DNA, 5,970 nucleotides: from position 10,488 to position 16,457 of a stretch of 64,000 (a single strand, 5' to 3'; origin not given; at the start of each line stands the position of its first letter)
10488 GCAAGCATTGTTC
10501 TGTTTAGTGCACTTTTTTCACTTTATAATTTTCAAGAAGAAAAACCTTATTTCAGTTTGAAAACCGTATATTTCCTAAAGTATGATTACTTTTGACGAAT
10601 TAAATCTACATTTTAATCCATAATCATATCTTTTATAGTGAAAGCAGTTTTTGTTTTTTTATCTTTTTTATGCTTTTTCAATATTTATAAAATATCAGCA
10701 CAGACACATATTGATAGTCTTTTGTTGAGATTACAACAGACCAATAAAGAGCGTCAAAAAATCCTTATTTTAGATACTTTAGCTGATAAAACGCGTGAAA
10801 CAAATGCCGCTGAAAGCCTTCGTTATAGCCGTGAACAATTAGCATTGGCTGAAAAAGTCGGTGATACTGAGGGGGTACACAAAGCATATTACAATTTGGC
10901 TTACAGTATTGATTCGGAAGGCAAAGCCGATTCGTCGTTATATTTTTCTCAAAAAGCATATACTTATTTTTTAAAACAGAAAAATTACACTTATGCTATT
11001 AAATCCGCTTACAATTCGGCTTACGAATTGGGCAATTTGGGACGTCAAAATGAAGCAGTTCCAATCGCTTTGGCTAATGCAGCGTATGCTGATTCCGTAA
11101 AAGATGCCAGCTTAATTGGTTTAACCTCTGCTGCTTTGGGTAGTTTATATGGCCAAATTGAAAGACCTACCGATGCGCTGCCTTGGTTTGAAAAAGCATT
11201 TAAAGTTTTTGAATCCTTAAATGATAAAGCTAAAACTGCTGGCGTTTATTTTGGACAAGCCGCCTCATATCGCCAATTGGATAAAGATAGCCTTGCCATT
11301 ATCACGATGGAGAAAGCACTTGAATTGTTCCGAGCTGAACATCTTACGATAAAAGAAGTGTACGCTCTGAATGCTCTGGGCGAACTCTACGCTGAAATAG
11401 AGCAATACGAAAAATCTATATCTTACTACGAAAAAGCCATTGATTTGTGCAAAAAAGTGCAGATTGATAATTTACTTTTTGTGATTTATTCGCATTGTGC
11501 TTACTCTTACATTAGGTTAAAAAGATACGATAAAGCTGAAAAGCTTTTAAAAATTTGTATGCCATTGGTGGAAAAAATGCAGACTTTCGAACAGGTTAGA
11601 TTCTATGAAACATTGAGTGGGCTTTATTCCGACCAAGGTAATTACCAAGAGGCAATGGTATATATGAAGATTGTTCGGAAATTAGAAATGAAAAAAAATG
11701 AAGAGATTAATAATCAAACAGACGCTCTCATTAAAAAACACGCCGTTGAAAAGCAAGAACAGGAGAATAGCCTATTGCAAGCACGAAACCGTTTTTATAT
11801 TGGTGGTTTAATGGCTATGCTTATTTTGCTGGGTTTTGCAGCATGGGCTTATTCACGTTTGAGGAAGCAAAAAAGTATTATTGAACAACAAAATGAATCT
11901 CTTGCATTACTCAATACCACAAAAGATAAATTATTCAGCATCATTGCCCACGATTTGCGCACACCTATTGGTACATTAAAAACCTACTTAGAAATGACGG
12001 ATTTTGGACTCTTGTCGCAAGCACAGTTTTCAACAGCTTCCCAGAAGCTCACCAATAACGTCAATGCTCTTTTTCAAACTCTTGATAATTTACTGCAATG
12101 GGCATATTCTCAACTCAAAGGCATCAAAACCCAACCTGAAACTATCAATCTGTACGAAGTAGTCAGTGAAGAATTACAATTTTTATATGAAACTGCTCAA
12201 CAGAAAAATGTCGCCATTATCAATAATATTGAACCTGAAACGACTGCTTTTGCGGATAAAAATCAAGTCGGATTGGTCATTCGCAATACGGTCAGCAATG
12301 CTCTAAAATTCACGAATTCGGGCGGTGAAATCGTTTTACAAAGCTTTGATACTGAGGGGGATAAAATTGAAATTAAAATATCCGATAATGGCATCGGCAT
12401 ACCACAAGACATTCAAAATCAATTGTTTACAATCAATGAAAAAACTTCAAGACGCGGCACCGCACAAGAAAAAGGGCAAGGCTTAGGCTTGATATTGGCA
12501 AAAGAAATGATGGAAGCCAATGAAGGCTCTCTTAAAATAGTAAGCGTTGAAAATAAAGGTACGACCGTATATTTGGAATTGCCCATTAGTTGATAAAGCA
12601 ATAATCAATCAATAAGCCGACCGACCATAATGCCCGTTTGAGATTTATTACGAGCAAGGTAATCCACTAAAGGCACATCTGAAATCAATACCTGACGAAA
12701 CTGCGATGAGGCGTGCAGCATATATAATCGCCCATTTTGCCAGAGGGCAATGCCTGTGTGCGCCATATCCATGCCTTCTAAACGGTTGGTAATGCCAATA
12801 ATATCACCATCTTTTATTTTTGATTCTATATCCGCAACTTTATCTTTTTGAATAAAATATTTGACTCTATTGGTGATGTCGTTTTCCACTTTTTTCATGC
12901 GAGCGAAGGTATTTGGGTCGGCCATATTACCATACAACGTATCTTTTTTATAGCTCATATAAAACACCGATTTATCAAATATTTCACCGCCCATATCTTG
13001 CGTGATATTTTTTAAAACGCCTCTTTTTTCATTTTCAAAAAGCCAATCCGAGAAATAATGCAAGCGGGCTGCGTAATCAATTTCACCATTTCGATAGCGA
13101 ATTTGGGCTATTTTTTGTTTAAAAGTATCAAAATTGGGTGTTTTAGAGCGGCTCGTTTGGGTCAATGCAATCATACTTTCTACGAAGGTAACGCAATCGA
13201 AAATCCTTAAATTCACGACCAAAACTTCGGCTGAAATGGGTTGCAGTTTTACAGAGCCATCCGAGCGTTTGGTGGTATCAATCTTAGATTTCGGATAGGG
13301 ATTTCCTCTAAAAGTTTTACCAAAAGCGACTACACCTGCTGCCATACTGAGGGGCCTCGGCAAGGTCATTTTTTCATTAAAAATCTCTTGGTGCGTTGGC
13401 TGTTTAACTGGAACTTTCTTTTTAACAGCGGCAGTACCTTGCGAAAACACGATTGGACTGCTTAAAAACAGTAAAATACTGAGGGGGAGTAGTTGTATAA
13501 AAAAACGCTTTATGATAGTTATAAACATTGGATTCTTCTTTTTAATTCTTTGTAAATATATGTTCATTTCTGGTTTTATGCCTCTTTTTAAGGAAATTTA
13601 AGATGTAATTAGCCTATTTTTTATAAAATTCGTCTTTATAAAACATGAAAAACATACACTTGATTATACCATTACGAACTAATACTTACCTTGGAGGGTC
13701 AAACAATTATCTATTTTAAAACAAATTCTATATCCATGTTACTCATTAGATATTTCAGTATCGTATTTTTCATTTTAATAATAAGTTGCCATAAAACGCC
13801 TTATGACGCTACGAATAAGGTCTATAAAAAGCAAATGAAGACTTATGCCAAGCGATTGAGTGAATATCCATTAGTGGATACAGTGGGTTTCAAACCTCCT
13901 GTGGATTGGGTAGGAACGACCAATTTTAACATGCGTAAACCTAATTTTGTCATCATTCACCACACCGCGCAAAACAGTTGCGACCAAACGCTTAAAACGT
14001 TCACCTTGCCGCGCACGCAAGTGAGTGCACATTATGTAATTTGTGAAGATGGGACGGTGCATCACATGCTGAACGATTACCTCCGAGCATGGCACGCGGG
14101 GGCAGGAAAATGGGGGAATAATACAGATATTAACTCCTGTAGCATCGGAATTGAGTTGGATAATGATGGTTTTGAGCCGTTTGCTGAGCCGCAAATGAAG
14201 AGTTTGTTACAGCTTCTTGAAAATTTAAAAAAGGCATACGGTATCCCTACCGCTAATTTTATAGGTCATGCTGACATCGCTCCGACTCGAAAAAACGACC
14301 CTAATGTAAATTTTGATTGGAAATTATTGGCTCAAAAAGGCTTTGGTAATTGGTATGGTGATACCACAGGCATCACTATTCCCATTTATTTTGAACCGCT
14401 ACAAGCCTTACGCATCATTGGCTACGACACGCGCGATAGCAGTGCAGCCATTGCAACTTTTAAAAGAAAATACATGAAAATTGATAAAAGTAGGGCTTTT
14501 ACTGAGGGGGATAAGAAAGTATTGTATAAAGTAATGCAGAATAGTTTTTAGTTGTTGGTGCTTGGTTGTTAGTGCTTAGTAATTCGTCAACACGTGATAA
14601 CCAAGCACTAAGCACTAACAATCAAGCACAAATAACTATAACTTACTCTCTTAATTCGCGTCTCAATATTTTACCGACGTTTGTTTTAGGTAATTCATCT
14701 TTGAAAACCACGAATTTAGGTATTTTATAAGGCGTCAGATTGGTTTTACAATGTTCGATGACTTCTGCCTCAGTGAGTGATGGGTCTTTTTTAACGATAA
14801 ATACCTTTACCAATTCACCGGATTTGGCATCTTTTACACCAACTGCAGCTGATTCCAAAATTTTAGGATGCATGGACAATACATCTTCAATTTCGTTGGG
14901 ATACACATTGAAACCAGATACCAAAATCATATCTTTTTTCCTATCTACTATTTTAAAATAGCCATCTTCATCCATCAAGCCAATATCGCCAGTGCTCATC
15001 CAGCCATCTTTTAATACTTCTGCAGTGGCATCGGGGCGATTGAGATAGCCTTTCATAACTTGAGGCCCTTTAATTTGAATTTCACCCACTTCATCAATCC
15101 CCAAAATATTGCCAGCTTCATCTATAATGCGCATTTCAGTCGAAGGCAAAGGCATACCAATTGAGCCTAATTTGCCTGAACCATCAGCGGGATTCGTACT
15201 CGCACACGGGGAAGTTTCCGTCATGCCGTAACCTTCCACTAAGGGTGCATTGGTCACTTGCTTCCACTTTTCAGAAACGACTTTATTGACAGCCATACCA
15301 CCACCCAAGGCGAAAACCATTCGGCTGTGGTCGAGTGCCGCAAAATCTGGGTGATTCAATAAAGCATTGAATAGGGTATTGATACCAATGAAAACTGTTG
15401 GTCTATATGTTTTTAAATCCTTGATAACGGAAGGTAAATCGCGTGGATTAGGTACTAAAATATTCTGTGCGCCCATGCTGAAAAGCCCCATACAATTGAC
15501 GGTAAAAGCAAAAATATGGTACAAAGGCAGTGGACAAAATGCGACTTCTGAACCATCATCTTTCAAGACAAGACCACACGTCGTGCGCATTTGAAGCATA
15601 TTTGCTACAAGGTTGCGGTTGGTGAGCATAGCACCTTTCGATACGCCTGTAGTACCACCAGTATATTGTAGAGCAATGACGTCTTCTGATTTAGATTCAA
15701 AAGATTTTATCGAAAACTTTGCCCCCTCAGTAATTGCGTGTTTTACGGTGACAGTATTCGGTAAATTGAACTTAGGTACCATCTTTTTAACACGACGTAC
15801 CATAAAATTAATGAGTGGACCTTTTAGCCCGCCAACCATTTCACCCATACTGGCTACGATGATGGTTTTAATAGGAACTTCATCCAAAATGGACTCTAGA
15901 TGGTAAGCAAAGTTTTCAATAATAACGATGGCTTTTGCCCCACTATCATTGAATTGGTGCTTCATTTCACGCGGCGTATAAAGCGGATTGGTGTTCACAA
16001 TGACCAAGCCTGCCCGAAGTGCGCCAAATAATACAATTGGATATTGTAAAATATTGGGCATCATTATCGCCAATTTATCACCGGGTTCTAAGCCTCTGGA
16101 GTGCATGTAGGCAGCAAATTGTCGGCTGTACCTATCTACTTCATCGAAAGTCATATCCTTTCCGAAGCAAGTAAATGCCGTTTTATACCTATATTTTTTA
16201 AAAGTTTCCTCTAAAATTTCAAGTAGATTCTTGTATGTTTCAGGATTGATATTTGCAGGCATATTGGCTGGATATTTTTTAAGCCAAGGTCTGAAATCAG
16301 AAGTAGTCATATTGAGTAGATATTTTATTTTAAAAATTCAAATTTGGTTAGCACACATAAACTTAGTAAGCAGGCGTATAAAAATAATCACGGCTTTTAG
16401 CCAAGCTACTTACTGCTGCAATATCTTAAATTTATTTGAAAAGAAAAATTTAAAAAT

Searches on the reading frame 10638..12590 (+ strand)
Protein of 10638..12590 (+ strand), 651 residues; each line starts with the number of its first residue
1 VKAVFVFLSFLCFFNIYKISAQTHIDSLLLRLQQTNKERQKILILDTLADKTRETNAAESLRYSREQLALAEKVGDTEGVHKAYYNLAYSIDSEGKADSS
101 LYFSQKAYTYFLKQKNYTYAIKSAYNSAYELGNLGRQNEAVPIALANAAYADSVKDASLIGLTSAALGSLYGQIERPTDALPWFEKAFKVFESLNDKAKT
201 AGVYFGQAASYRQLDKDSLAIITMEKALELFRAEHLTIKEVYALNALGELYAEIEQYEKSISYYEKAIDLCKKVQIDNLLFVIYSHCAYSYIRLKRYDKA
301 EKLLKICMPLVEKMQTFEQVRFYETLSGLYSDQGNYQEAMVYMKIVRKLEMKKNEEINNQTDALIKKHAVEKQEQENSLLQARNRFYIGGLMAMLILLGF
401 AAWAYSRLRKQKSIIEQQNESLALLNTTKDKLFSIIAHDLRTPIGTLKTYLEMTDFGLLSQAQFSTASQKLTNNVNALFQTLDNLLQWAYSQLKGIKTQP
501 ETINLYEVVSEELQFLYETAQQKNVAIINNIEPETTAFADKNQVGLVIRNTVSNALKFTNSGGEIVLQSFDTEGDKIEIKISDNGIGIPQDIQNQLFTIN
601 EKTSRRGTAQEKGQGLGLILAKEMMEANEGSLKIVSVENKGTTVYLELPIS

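Call 66: search_protein_families(library=pfam, proteins=[window:10638-12590:+], max_evalue=0.00001)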
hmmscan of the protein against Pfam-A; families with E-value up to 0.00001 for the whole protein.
window:10638-12590:+ (651 aa): 9 families
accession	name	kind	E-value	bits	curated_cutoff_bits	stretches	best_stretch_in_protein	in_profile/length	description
PF13424.12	TPR_12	-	7e-21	74.7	30.1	2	243-305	5-69/77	Tetratricopeptide repeat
PF02518.31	HATPase_c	-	3.6e-20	72.9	26.4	1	540-650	2-109/111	Histidine kinase-, DNA gyrase B-, and HSP90-like ATPase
PF07719.23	TPR_2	-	3.8e-13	48.9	27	0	242-272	2-32/34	Tetratricopeptide repeat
PF13181.12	TPR_8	-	6.2e-13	48.2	25.7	0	243-271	3-31/34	Tetratricopeptide repeat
PF13374.12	TPR_10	-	3.9e-11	43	27.5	0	243-274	4-35/42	Tetratricopeptide repeat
PF13176.12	TPR_7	-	8.2e-10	38.4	27.9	0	243-274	1-32/36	Tetratricopeptide repeat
PF00515.34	TPR_1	-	6.8e-09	35.6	27.8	0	242-271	2-31/34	Tetratricopeptide repeat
PF13428.12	TPR_14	-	5.5e-07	30.1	23.5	0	244-273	4-33/44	Tetratricopeptide repeat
PF14938.12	SNAP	-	2.1e-06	27.8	25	1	182-303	56-177/282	Soluble NSF attachment protein, SNAP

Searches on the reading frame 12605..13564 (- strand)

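Call 66: search_protein_families(library=pfam, proteins=[window:12605-13564:-], max_evalue=0.00001)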
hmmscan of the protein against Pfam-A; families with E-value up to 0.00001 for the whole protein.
window:12605-13564:- (319 aa): 1 family
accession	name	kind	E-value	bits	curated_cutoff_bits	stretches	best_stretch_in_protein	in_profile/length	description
PF07313.18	AmiA-like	-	4.9e-48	163.7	27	1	81-307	2-200/202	N-acetylmuramoyl-L-alanine amidase-like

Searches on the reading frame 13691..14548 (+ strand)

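Call 66: search_protein_families(library=pfam, proteins=[window:13691-14548:+], max_evalue=0.00001)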
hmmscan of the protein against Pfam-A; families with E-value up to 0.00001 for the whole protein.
window:13691-14548:+ (286 aa): 1 family
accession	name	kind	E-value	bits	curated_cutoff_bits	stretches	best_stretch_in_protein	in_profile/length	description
PF01510.30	Amidase_2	-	1.7e-32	113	26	1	82-205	3-130/131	N-acetylmuramoyl-L-alanine amidase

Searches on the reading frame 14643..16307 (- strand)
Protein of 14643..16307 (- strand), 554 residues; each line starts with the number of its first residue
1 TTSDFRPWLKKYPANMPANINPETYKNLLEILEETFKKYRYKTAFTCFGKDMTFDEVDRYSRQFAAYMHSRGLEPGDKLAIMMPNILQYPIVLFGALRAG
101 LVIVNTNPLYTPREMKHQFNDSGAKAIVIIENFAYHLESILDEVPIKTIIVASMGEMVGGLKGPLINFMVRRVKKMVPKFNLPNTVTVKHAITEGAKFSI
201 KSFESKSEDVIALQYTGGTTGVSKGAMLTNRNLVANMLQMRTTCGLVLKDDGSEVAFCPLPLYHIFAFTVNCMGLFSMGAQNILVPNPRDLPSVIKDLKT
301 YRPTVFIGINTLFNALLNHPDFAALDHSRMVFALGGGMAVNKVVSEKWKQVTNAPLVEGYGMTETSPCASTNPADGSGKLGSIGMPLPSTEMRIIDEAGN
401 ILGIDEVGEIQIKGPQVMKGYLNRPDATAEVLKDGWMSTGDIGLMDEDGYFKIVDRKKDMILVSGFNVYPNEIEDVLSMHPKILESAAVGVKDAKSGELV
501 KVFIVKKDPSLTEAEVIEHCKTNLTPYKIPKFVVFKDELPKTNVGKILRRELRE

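Call 66: search_protein_families(library=pfam, proteins=[window:14643-16307:-], max_evalue=0.00001)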
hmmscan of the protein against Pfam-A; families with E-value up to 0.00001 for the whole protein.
window:14643-16307:- (554 aa): 2 families
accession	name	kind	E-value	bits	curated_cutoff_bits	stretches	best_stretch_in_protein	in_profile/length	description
PF00501.34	AMP-binding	-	8.1e-90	301.8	29.9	1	33-422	2-384/384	AMP-binding enzyme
PF13193.12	AMP-binding_C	-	5.3e-19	69.3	24.5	1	472-546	1-76/76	AMP-binding enzyme C-terminal domain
